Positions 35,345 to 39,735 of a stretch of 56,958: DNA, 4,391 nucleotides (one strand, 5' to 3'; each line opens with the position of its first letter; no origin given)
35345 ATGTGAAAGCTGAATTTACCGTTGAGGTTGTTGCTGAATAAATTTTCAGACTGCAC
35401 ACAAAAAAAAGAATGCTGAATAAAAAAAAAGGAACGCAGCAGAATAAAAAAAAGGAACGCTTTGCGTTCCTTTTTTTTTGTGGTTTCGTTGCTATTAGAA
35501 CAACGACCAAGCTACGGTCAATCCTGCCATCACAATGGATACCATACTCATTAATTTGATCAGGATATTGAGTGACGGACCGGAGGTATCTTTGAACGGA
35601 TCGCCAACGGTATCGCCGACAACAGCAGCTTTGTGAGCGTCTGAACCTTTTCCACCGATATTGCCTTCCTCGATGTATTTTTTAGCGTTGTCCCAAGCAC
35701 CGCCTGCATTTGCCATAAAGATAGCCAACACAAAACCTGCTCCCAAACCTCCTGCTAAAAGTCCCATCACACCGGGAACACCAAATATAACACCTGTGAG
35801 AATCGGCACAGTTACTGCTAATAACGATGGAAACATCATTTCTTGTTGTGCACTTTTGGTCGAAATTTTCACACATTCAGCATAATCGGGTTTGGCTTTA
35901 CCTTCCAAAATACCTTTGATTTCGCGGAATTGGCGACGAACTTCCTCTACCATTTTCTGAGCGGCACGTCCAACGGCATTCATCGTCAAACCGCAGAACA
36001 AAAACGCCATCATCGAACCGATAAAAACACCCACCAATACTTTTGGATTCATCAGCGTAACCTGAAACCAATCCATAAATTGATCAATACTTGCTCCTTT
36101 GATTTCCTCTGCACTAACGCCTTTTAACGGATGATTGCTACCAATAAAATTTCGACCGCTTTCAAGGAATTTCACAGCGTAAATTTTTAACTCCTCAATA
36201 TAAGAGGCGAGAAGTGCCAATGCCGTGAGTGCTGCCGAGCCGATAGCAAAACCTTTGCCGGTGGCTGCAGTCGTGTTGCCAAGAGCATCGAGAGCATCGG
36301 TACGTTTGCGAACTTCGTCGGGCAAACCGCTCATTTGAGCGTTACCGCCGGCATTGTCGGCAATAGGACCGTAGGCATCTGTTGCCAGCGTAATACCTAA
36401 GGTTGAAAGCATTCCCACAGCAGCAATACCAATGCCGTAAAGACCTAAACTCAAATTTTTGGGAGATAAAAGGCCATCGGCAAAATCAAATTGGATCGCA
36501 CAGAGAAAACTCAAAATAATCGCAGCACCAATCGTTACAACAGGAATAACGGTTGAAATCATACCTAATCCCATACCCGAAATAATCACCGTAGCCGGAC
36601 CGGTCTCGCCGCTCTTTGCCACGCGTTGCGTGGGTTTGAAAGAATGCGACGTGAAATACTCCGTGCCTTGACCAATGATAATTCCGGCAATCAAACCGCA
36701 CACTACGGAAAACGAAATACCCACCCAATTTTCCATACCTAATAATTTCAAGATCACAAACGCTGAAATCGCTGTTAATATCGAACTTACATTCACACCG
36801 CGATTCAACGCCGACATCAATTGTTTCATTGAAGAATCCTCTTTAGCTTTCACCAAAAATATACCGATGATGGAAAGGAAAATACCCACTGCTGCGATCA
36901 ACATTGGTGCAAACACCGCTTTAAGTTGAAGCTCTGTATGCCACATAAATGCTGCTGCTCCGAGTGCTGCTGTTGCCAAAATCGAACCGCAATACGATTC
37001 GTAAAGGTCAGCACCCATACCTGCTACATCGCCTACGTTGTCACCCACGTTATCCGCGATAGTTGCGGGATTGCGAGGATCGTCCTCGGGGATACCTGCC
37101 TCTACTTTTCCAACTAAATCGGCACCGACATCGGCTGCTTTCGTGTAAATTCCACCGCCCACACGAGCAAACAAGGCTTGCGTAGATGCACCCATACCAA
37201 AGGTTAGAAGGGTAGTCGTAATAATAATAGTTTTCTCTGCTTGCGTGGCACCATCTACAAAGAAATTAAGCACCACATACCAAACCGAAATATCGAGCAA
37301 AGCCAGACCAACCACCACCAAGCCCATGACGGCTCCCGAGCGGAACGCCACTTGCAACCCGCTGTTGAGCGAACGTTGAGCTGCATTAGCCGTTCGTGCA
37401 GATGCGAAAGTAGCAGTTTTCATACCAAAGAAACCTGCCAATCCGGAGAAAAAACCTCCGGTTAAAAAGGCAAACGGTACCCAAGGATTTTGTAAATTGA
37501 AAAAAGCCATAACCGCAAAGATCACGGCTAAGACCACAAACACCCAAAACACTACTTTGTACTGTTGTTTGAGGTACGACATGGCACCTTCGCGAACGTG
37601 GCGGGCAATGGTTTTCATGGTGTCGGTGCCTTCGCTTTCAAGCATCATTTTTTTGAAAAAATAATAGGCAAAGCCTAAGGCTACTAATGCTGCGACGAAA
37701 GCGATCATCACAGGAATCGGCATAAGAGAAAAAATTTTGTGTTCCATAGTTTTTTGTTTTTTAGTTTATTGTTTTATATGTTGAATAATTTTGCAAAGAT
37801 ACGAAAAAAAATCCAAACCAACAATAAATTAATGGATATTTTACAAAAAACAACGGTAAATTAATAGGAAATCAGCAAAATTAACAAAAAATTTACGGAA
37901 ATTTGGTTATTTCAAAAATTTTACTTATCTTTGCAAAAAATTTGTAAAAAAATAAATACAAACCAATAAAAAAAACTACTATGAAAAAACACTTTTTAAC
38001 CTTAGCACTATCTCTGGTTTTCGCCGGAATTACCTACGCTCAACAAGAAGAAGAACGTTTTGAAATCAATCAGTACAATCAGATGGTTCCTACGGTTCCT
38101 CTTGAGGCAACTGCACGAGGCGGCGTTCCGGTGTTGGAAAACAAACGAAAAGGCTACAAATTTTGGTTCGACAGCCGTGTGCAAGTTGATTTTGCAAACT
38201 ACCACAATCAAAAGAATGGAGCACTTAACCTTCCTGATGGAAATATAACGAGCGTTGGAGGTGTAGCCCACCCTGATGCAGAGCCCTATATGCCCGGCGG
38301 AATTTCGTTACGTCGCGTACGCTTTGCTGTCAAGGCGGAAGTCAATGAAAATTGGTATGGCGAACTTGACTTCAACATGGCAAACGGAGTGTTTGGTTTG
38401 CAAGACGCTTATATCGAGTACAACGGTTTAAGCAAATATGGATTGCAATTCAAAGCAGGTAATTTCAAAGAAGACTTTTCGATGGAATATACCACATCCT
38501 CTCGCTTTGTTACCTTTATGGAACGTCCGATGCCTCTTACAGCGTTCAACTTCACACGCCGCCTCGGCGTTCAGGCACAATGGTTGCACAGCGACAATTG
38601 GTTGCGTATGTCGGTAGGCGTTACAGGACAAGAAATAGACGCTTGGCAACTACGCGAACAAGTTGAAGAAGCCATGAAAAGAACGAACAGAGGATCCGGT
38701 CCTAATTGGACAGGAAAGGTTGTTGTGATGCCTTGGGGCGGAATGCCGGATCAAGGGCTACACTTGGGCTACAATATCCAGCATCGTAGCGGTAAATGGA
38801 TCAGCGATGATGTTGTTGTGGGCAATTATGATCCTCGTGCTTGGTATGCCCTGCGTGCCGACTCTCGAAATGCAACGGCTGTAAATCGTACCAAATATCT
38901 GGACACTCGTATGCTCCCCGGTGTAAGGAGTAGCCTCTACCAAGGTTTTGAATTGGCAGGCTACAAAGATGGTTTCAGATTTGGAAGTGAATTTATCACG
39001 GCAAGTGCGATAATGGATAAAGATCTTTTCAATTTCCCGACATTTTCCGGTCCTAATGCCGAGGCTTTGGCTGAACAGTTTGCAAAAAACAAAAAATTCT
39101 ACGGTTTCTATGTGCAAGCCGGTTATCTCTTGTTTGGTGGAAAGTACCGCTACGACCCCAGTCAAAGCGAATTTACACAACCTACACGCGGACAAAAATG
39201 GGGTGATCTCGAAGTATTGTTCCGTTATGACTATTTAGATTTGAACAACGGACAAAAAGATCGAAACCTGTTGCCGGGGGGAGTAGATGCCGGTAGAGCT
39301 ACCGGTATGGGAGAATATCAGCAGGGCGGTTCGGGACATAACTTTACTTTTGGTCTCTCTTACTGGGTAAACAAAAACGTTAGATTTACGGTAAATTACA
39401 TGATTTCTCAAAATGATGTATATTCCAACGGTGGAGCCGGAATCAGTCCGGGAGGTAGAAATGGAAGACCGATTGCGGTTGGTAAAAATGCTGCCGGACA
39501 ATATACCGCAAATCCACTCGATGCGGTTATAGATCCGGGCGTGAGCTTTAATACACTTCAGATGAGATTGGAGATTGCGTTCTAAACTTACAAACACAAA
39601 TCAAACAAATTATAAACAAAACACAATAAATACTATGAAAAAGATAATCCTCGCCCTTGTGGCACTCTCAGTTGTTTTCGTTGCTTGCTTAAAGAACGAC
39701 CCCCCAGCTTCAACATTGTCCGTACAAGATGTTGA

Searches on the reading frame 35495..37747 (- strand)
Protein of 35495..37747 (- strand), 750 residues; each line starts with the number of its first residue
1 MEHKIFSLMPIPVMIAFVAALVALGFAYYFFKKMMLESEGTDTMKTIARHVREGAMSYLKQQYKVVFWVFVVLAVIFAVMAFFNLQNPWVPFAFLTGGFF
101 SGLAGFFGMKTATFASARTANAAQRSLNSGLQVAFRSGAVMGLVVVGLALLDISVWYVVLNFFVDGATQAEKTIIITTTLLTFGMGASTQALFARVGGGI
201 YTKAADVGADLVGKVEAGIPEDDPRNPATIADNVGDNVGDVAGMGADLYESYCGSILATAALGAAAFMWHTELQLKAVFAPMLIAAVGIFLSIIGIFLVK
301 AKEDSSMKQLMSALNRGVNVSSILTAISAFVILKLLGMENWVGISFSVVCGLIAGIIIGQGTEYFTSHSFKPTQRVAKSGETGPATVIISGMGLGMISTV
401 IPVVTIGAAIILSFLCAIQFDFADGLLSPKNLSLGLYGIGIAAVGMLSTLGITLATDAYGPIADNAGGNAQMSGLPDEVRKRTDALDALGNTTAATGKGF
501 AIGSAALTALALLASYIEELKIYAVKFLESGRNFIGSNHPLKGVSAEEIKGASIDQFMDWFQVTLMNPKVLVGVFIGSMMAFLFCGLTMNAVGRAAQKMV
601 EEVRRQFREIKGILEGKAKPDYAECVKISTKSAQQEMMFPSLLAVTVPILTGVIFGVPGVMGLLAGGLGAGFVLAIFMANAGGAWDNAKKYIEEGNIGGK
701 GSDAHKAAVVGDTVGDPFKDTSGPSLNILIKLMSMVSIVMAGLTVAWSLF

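Call 104: search_protein_families(library=pfam, proteins=[window:35495-37747:-], max_evalue=0.00001)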
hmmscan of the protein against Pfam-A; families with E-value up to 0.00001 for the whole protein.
window:35495-37747:- (750 aa): 1 family
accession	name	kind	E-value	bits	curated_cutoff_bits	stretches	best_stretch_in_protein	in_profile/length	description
PF03030.21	H_PPase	-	1.1e-273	910.2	29.7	1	21-740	1-645/645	Inorganic H+ pyrophosphatase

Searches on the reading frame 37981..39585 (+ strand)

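Call 104: search_protein_families(library=pfam, proteins=[window:37981-39585:+], max_evalue=0.00001)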
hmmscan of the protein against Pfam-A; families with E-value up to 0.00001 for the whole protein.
window:37981-39585:+ (534 aa): 1 family
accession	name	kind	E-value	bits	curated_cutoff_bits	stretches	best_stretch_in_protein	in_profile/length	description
PF07396.17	Porin_O_P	-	1.6e-25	90.6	20.9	2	107-213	26-142/370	Phosphate-selective porin O and P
